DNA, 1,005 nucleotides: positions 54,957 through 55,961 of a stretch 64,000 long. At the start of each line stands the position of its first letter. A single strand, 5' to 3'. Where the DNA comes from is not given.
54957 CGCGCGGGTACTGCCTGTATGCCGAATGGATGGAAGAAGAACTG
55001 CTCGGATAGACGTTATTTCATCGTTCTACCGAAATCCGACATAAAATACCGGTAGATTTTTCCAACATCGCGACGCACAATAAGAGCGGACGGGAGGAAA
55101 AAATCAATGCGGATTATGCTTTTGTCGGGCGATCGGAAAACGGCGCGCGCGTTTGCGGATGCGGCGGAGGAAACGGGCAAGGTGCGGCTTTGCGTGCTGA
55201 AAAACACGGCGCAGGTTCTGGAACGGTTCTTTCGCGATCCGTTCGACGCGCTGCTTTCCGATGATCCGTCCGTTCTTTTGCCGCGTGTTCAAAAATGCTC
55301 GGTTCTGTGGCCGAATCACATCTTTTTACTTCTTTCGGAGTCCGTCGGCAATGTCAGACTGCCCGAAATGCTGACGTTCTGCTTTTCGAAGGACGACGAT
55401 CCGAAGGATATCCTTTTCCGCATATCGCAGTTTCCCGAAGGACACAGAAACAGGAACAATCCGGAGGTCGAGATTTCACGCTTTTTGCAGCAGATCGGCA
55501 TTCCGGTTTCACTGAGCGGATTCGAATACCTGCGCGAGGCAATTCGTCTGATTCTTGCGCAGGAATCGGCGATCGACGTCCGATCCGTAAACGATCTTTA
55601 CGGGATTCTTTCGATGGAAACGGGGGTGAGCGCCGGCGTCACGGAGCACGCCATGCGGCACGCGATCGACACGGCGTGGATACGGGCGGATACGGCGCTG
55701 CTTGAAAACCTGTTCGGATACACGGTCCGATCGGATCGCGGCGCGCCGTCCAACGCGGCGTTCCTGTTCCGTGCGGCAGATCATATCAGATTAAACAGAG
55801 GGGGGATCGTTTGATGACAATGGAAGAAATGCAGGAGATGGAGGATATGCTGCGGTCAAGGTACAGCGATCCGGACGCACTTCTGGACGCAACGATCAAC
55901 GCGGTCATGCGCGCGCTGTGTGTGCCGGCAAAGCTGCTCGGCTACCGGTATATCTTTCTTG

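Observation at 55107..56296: The spo0A slot holds a coupled pair: Spo0A with a degenerate receiver and altered recognition helix, plus a receiver-less Spo0A_C paralog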

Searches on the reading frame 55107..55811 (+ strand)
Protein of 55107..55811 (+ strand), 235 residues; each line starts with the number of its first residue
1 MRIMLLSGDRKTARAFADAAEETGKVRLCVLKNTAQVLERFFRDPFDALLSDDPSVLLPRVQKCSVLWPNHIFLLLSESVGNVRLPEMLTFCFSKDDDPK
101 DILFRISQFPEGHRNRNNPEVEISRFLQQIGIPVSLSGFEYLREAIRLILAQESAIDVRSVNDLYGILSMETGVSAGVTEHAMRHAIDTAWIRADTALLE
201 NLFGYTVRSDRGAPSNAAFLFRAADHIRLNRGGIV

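Call 3: search_protein_families(library=pfam, proteins=[window:55107-55811:+], max_evalue=1)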
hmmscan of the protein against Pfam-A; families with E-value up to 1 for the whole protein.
window:55107-55811:+ (235 aa): 1 family
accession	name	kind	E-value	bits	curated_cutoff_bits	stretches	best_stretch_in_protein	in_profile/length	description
PF08769.17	Spo0A_C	-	8.9e-21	74.3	25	1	123-227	1-104/104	Sporulation initiation factor Spo0A C terminal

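Call 4: search_protein_families(library=ncbifam, proteins=[window:55107-55811:+], max_evalue=1)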
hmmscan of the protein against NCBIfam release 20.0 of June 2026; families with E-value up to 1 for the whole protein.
window:55107-55811:+ (235 aa): 1 family
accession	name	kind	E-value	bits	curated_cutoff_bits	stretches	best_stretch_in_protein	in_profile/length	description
TIGR02875.1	spore_0_A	equivalog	3.4e-22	78.9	200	1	115-230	144-258/262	sporulation transcription factor Spo0A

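Call 6: find_homologous_proteins(query=window:55107-55811:+, max_evalue=0.001)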
Query window:55107-55811:+ (235 aa): 76 proteins with E <= 0.001 among 874 candidates.
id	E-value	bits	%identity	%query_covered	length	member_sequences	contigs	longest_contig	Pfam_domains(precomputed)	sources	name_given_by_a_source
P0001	3.0e-149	513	99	100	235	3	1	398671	PF08769.18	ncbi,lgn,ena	-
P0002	4.0e-149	512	99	100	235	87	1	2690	PF08769.18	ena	-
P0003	2.6e-124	431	83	100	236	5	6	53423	PF08769.18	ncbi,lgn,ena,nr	ncbi:MAG: sporulation initiation factor Spo0A C-terminal domain-containing protein [Clostridia bacte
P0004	1.7e-103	363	70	99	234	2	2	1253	PF08769.18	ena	-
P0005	5.2e-101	355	70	100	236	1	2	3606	PF08769.18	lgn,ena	-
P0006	7.8e-99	348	68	99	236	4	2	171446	PF08769.18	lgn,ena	-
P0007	5.4e-97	342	66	100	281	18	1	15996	PF08769.18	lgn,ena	-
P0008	2.2e-96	340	66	99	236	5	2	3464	PF08769.18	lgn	-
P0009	2.7e-96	340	64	99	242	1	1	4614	PF08769.18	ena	-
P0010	1.0e-95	338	64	99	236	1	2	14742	PF08769.18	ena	-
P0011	1.4e-95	337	64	100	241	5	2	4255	PF08769.18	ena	-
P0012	3.4e-95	336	64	99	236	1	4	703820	PF08769.18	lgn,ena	-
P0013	1.2e-94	334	67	99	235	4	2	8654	PF08769.18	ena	-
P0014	3.8e-93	329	64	99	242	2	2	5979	PF08769.18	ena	-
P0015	1.5e-92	327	63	99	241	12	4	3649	PF08769.18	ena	-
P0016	1.9e-91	324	64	100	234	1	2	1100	PF08769.18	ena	-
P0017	2.3e-91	324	62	99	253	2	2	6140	PF08769.18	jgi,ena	-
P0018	1.0e-90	321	61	99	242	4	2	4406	PF08769.18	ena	-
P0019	1.2e-90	321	62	99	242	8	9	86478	PF08769.18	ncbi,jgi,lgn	jgi:hypothetical protein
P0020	2.9e-90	320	64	99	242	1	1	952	PF08769.18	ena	-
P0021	3.9e-90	320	62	100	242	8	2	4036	PF08769.18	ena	-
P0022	4.3e-90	319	65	99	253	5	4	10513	PF08769.18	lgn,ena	-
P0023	5.3e-90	319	63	100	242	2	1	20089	PF08769.18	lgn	-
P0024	6.6e-90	319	61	99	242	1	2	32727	PF08769.18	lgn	-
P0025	9.3e-90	318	64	99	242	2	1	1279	PF08769.18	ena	-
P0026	1.1e-89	318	62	100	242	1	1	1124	PF08769.18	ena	-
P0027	1.4e-89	318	63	99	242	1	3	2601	PF08769.18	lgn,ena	-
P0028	4.3e-89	316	62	97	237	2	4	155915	PF08769.18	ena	-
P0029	1.9e-88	314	63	98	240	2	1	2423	PF08769.18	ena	-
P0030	1.1e-87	311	61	99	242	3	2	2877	PF08769.18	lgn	-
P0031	2.1e-86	307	62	98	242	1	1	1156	PF08769.18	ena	-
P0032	2.4e-86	307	61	99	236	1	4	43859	PF08769.18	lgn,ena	-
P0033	2.8e-86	307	60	99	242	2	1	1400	PF08769.18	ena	-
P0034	2.4e-85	304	61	99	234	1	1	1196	PF08769.18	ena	-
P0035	2.7e-85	304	61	99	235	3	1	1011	PF08769.18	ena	-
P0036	6.1e-85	303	63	98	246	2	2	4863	PF08769.18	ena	-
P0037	1.4e-84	301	61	99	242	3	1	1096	PF08769.18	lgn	-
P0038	1.5e-84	301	60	99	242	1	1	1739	PF08769.18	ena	-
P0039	5.9e-84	299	60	98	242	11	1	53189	PF08769.18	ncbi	-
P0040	1.2e-83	298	60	99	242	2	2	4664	PF08769.18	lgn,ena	-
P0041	2.3e-83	297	58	100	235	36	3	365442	PF08769.18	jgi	jgi:hypothetical protein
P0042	4.8e-83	296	53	99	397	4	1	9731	PF08769.18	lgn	-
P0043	9.8e-83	295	58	99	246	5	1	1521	PF08769.18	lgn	-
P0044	7.6e-82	292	52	98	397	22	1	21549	PF08769.18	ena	-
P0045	4.1e-81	290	58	99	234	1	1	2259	PF08769.18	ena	-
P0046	7.9e-81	289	53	99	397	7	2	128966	PF08769.18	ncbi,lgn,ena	-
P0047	3.0e-80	287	60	98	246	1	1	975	PF08769.18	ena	-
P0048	1.2e-79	285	57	99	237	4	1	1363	PF08769.18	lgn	-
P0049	3.0e-79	284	57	97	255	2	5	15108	PF08769.18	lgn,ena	-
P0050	7.6e-79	283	58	98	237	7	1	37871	PF08769.18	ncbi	-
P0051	3.9e-78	280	57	100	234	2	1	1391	PF08769.18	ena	-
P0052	3.1e-77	277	56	99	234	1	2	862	PF08769.18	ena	-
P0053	3.4e-77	277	56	99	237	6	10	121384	PF08769.18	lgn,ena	-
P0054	3.6e-77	277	56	97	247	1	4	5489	PF08769.18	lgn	-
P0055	3.3e-76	274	56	100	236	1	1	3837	PF08769.18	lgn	-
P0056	4.3e-76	274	55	99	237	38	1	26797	PF08769.18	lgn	-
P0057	4.7e-76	273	56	99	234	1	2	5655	PF08769.18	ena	-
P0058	5.4e-76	273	51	99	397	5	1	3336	PF08769.18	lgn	-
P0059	2.6e-74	268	55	98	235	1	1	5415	PF08769.18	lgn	-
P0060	2.9e-74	268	57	98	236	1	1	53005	PF08769.18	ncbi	-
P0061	2.8e-73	264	54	99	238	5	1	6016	PF08769.18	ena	-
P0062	6.3e-73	263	54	98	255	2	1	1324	PF08769.18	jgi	jgi:hypothetical protein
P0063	7.3e-73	263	54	99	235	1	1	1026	PF08769.18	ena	-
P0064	8.4e-72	260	53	99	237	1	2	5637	PF08769.18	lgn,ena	-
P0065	1.3e-71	259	52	99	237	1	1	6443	PF08769.18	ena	-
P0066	5.8e-71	257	52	99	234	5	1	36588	PF08769.18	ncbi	-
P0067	2.4e-65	238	45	99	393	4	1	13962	PF08769.18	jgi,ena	-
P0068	2.2e-62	229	45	99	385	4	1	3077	PF08769.18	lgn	-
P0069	2.7e-60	222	42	99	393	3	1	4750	PF08769.18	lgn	-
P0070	1.2e-59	220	41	99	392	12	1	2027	PF08769.18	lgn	-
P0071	2.8e-58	215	48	99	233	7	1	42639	PF08769.18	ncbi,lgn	-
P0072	8.6e-53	197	45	99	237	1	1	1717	PF08769.18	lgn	-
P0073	2.5e-50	189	43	98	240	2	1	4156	PF08769.18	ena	-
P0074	1.0e-47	181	44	100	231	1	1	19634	PF08769.18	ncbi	-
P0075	5.1e-47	179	43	99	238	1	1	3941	PF08769.18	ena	-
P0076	4.2e-44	169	38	99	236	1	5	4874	PF08769.18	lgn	-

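Call 9: find_encoding_contigs(protein=window:55107-55811:+, flank=10000, max_places=6)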
Protein window:55107-55811:+ (235 aa): 22 contigs read that carry it; 6 places shown.
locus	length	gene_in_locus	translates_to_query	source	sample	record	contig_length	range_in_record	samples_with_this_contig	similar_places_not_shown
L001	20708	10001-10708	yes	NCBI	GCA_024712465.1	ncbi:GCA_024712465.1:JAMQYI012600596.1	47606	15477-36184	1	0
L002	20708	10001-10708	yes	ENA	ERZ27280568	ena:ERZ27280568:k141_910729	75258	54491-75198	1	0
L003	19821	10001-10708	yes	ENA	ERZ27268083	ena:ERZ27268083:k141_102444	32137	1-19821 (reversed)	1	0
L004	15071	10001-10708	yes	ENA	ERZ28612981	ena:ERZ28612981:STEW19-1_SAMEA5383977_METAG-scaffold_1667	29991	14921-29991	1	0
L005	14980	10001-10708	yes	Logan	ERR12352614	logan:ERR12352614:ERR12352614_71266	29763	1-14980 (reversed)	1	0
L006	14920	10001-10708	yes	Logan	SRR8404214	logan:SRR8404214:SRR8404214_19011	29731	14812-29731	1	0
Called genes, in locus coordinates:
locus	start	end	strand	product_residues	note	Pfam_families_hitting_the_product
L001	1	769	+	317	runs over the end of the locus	PF00814:TsaD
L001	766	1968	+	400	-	PF13742:tRNA_anti_2, PF01336:tRNA_anti-codon, PF02601:Exonuc_VII_L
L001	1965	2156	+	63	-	PF02609:Exonuc_VII_S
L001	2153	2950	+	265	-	PF00348:polyprenyl_synt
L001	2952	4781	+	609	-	PF13292:DXP_synthase_N, PF00456:Transketolase_N (faint), PF00676:E1_dh (weak), PF02779:Transket_pyr, PF02780:Transketolase_C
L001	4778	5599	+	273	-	PF01479:S4, PF01728:FtsJ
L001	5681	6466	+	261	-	PF01513:NAD_kinase, PF20143:NAD_kinase_C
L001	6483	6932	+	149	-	PF01316:Arg_repressor, PF02863:Arg_repressor_C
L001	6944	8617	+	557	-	PF02463:SMC_N, PF13476:AAA_23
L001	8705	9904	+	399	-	PF13180:PDZ_2 (faint), PF14685:PDZ_Tricorn (faint), PF17820:PDZ_6 (weak), PF05580:Peptidase_S55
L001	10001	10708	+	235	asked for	PF08769:Spo0A_C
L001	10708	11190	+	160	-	PF08769:Spo0A_C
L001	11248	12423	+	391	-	PF01676:Metalloenzyme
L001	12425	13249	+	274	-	PF01048:PNP_UDP_1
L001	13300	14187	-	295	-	-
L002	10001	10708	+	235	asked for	PF08769:Spo0A_C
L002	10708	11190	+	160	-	PF08769:Spo0A_C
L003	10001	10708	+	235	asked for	PF08769:Spo0A_C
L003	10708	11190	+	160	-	PF08769:Spo0A_C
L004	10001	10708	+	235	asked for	PF08769:Spo0A_C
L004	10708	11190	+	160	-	PF08769:Spo0A_C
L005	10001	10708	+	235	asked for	PF08769:Spo0A_C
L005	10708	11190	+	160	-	PF08769:Spo0A_C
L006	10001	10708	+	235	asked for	PF08769:Spo0A_C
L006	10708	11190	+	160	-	PF08769:Spo0A_C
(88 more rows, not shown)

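Call 10: find_related_loci(query=A1, collection=genome_contigs, flank=6000)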
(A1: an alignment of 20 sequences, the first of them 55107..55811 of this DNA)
Query A1 (235 aa) in genome_contigs; peptide patterns used: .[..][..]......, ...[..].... (x = any residue, [..] = any of these).
240 stretches matched a pattern; 66 encode a relative of the query (tblastn E <= 1e-3); 66 distinct loci.
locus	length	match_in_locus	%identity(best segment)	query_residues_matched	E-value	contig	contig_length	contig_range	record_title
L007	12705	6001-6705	83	1-235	2e-131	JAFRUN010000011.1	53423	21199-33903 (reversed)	MAG: Clostridia bacterium isolate RGIG2810 Goat_Omasum-6__c91392, whole genome shotgun sequence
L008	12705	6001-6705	62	1-235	2e-101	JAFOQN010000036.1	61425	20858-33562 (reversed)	MAG: Clostridia bacterium isolate RGIG707 Dairy_cattle_Omasum-2__c146505, whole genome shotgun sequence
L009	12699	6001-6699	63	1-233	7e-100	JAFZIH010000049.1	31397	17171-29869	MAG: Clostridia bacterium isolate RGIG7792 Water_buffalos_Reticulum-1__c260662, whole genome shotgun sequence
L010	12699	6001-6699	62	1-233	5e-98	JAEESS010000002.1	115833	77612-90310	MAG: Bacillota bacterium isolate Tb.RUG.388 NODE_350_length_115833_cov_4.692859, whole genome shotgun sequence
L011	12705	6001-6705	66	1-235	1e-94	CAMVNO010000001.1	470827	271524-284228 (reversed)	MAG TPA_asm: uncultured Clostridia bacterium isolate SRR8387718_bin.19_metaWRAP_v1.3_MAG genome assembly, contig: ERZ142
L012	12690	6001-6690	60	1-231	1e-90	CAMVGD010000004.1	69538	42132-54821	MAG TPA_asm: uncultured Clostridia bacterium isolate SRR8387719_bin.3_metaWRAP_v1.3_MAG genome assembly, contig: ERZ1420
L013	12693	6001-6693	58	1-231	2e-85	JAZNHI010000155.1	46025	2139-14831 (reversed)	MAG: Clostridia bacterium isolate T1900044694_TS20190160.MAGScoT_cleanbin_000005 SGB_1767_k141_773777, whole genome shot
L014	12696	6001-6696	56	1-232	1e-84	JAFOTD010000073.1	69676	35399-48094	MAG: Clostridia bacterium isolate RGIG775 Dairy_cattle_Omasum-6__c707381, whole genome shotgun sequence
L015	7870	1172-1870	55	1-233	4e-84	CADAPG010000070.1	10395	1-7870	MAG: uncultured Clostridiales bacterium isolate RUG13494 genome assembly, contig: RUG13494_asm_70, whole genome shotgun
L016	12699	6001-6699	53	1-233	1e-81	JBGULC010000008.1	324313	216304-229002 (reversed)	MAG: Christensenellales bacterium isolate ruminal_MAG_266 ruminal_MAG_266_contig_0008, whole genome shotgun sequence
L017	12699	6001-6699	53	1-233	3e-79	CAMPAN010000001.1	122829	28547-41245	MAG: uncultured Clostridia bacterium isolate SRR873608_bin.130_metaWRAP_v1.3_MAG genome assembly, contig: NODE_217_lengt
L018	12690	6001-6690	45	1-232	2e-59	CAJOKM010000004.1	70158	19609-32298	uncultured Clostridia bacterium isolate Reindeer_1_mag_177 genome assembly, contig: scaffold_476, whole genome shotgun s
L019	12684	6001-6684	44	1-228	1e-56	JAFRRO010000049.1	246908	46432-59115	MAG: Clostridia bacterium isolate RGIG2736 Goat_Omasum-4__c386372, whole genome shotgun sequence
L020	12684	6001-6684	45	1-228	2e-55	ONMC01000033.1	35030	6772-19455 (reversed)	uncultured Clostridiales bacterium isolate RUG432 genome assembly, contig: scaffold_1732, whole genome shotgun sequence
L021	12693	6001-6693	41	1-233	9e-55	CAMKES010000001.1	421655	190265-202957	MAG: uncultured Clostridia bacterium isolate SRR12081303_bin.1_metaWRAP_v1.3_MAG genome assembly, contig: ERZ12289767.4,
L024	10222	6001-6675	35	15-230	6e-32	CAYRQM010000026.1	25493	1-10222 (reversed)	MAG TPA_asm: uncultured Christensenella sp. isolate SRP192927_co9_293 genome assembly, contig: NODE_1132_length_25493_co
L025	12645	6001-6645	32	28-229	9e-32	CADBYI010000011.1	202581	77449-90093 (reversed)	MAG: uncultured Clostridiales bacterium isolate RUG14416 genome assembly, contig: RUG14416_asm_11, whole genome shotgun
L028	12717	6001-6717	31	5-229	3e-31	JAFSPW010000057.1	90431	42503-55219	MAG: Clostridia bacterium isolate RGIG3365 Goat_Reticulum.Co__c939592, whole genome shotgun sequence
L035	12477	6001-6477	36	80-230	6e-27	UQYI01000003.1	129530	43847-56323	uncultured Clostridiales bacterium isolate UMGS765 genome assembly, contig: NODE_51_length_129530_cov_33.303943, whole g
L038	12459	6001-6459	35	89-233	1e-23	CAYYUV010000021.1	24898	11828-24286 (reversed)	MAG TPA_asm: uncultured Oscillospiraceae bacterium isolate SRP192927_co4_852 genome assembly, contig: NODE_3597_length_2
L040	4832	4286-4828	31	28-195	4e-21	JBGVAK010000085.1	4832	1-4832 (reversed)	MAG: Christensenellales bacterium isolate ruminal_MAG_432 ruminal_MAG_432_contig_0085, whole genome shotgun sequence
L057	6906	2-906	52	73-229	3e-14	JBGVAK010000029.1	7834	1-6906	MAG: Christensenellales bacterium isolate ruminal_MAG_432 ruminal_MAG_432_contig_0029, whole genome shotgun sequence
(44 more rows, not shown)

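Call 13: search_protein_families(library=pfam, proteins=[L025:5914-6702:+, L025:6702-7499:+, L028:5986-6765:+, L028:6765-7586:+, L038:5701-6519:+, L038:6519-7364:+, L035:5473-6531:+, L035:6531-7325:+, L024:5941-6708:+, L024:6715-7101:+], max_evalue=1)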
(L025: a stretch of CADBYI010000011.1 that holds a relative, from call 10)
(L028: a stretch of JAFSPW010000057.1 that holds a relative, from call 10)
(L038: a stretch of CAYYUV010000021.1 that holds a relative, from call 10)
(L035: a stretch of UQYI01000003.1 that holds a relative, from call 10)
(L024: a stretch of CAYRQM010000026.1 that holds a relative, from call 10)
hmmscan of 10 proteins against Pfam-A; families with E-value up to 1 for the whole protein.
L025:5914-6702:+ (263 aa): 2 families
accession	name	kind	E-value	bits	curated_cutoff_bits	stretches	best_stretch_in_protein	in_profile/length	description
PF08769.17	Spo0A_C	-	1.4e-28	99.4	25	1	138-241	1-103/104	Sporulation initiation factor Spo0A C terminal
PF00072.30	Response_reg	-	1.5e-10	41.6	30.2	1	13-111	10-105/111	Response regulator receiver domain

L025:6702-7499:+ (266 aa): 1 family
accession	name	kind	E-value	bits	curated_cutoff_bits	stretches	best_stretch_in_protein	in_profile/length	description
PF08769.17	Spo0A_C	-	1.7e-18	66.9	25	1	128-227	5-103/104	Sporulation initiation factor Spo0A C terminal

L028:5986-6765:+ (260 aa): 2 families
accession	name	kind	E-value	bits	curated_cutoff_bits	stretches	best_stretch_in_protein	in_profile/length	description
PF08769.17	Spo0A_C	-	2.3e-29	101.9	25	1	138-241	1-103/104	Sporulation initiation factor Spo0A C terminal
PF00072.30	Response_reg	-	2e-12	47.7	30.2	1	10-115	6-109/111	Response regulator receiver domain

L028:6765-7586:+ (274 aa): 1 family
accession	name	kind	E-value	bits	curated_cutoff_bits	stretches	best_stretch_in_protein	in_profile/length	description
PF08769.17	Spo0A_C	-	3e-23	82.2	25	1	127-226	5-103/104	Sporulation initiation factor Spo0A C terminal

L038:5701-6519:+ (273 aa): 2 families
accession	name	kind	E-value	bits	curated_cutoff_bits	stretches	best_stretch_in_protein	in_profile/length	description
PF08769.17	Spo0A_C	-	9.6e-28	96.7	25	1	143-246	1-103/104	Sporulation initiation factor Spo0A C terminal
PF00072.30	Response_reg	-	4.5e-10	40.1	30.2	1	12-118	6-110/111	Response regulator receiver domain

L038:6519-7364:+ (282 aa): 1 family
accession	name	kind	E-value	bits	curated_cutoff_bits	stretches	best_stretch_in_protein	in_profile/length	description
PF08769.17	Spo0A_C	-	6.8e-23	81.1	25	1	144-244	4-103/104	Sporulation initiation factor Spo0A C terminal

L035:5473-6531:+ (353 aa): 2 families
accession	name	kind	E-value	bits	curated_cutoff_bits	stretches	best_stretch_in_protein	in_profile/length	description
PF08769.17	Spo0A_C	-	3.2e-26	91.8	25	1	230-331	3-103/104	Sporulation initiation factor Spo0A C terminal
PF00072.30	Response_reg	-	1.1e-05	26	30.2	1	101-201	10-108/111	Response regulator receiver domain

L035:6531-7325:+ (265 aa): 1 family
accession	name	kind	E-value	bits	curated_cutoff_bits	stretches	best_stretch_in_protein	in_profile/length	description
PF08769.17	Spo0A_C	-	2.8e-19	69.5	25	1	118-217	4-102/104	Sporulation initiation factor Spo0A C terminal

L024:5941-6708:+ (256 aa): 1 family
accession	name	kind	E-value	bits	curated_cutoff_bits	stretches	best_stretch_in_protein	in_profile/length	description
PF08769.17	Spo0A_C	-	1.2e-22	80.3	25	1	140-242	3-104/104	Sporulation initiation factor Spo0A C terminal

L024:6715-7101:+ (129 aa): 1 family
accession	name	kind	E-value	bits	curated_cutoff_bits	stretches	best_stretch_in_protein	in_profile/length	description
PF08769.17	Spo0A_C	-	4e-22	78.6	25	1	23-122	5-103/104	Sporulation initiation factor Spo0A C terminal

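Call 27: predict_structure(alignment_id=A3)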
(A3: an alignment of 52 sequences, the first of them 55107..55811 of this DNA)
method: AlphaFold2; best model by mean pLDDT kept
length: 235 residues; sequences in the alignment: 52
mean_pLDDT: 86.1   pTM: 0.63
mean pLDDT of the five models: 86.1, 85.8, 85.4, 85.3, 85.0
residues with pLDDT >= 90: 113; 70-90: 101; 50-70: 18; < 50: 3
segments of 3 or more residues with pLDDT < 50: 233-235
pLDDT, mean of each block of 10 residues (from residue 1): 95 96 94 91 89 90 85 87 79 93 94 72 86 88 93 75 91 93 93 79 65 84 87 50
secondary structure, 60 per line:
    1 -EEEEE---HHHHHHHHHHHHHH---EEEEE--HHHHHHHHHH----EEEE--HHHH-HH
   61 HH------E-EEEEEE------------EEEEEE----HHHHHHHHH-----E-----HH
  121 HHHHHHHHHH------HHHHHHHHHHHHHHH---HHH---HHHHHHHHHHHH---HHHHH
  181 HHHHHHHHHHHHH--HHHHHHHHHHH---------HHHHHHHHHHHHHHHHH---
elements in order: E2-6 H10-23 E27-31 H34-43 E48-51 H54-57 H59-62 E71-76 E89-94 H99-107 H119-130 H137-151 H161-172 H176-193 H196-206 H216-232

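Call 29: fold_search(model_id=the predicted structure, library=pdb)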
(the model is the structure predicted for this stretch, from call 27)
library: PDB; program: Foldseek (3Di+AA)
matches with E <= 10: 1386; with E <= 0.001: 14
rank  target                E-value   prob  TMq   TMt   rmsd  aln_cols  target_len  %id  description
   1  1fc3_A                4.3e-07  1.00  0.44  0.84   2.4       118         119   33  THE CRYSTAL STRUCTURE OF TRANS-ACTIVATION DOMAIN OF THE SPORULATION RESPONSE REGULATOR, SPO0A (released 2000-11-08)
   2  1fc3_C                6.1e-06  1.00  0.44  0.85   1.9       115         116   34  THE CRYSTAL STRUCTURE OF TRANS-ACTIVATION DOMAIN OF THE SPORULATION RESPONSE REGULATOR, SPO0A (released 2000-11-08)
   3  1lq1_C                8.9e-06  1.00  0.42  0.86   1.8       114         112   33  DNA Complexed Structure of the Key Transcription Factor Initiating Development in Sporulation Bacteria (released 2002-08-23)
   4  1lq1_D                1.2e-05  1.00  0.42  0.89   1.5       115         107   30  DNA Complexed Structure of the Key Transcription Factor Initiating Development in Sporulation Bacteria (released 2002-08-23)
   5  1lq1_A                2.7e-05  1.00  0.42  0.89   1.7       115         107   30  DNA Complexed Structure of the Key Transcription Factor Initiating Development in Sporulation Bacteria (released 2002-08-23)
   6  1lq1_B                4.5e-05  1.00  0.41  0.89   1.9       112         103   29  DNA Complexed Structure of the Key Transcription Factor Initiating Development in Sporulation Bacteria (released 2002-08-23)
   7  1fc3_B                1.3e-04  1.00  0.39  0.87   2.4       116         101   28  THE CRYSTAL STRUCTURE OF TRANS-ACTIVATION DOMAIN OF THE SPORULATION RESPONSE REGULATOR, SPO0A (released 2000-11-08)
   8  8thp_A                6.0e-04  1.00  0.37  0.19  17.5       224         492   12  PorX phosphatase null mutant (T271V) (released 2024-04-17)
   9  1a04_A                6.4e-04  1.00  0.37  0.42  14.4       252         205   11  THE STRUCTURE OF THE NITRATE/NITRITE RESPONSE REGULATOR PROTEIN NARL IN THE MONOCLINIC C2 CRYSTAL FORM (released 1998-03-18)
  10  8tff_B                7.5e-04  1.00  0.35  0.17  17.8       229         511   11  PorX with BeF3 phosphate analog (released 2024-04-17)
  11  8tff_A                7.9e-04  1.00  0.35  0.17  17.6       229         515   11  PorX with BeF3 phosphate analog (released 2024-04-17)
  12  8ted_A                8.4e-04  1.00  0.34  0.17  16.2       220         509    9  PorX primitive orthorhombic crystal form (released 2024-04-17)
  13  6eo3_A                8.4e-04  1.00  0.33  0.37  16.2       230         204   14  Conformational dynamism for DNA interaction in Salmonella typhimurium RcsB response regulator. S207C P212121 (released 2017-11-15)
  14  8tef_D                9.4e-04  1.00  0.34  0.17  17.9       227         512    9  PorX primitive monoclinic crystal form (released 2024-04-17)
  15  8p6f_B                1.0e-03  1.00  0.34  0.17  16.2       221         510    9  Crystal structure of PorX-Fj (released 2024-04-03)
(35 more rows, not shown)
